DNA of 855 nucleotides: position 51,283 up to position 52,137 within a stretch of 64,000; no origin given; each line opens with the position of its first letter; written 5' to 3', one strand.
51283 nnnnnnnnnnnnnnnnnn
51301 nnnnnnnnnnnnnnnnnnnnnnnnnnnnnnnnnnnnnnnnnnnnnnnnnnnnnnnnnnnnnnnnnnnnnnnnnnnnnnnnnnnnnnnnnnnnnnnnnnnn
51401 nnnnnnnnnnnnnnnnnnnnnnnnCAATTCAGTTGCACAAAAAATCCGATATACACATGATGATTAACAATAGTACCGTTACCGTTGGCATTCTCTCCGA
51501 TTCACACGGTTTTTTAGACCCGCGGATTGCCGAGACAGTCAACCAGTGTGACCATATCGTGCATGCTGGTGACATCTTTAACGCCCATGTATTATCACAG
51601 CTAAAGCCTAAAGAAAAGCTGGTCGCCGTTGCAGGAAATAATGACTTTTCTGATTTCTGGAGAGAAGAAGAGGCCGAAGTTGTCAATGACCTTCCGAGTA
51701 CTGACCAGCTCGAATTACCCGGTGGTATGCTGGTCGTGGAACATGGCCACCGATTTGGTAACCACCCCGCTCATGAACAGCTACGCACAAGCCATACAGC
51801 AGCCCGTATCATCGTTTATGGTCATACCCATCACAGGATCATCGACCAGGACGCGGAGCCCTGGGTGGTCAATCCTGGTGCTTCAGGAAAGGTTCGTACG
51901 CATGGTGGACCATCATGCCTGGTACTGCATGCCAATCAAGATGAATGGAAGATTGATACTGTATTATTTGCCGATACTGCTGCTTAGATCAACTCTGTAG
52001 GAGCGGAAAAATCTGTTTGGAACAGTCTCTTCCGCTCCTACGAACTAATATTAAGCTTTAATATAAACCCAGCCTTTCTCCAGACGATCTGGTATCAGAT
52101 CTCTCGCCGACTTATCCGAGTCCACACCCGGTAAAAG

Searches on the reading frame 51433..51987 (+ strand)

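Call 3: search_protein_families(library=pfam, proteins=[window:51433-51987:+], max_evalue=0.1)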
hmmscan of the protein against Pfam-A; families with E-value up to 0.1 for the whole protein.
window:51433-51987:+ (184 aa): 2 families
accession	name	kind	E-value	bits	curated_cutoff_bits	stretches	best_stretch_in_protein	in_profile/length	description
PF12850.12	Metallophos_2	-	2.2e-32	112.6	27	1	17-169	2-153/154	Calcineurin-like phosphoesterase superfamily domain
PF00149.33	Metallophos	-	8.5e-06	26.8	21.5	1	17-134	2-190/191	Calcineurin-like phosphoesterase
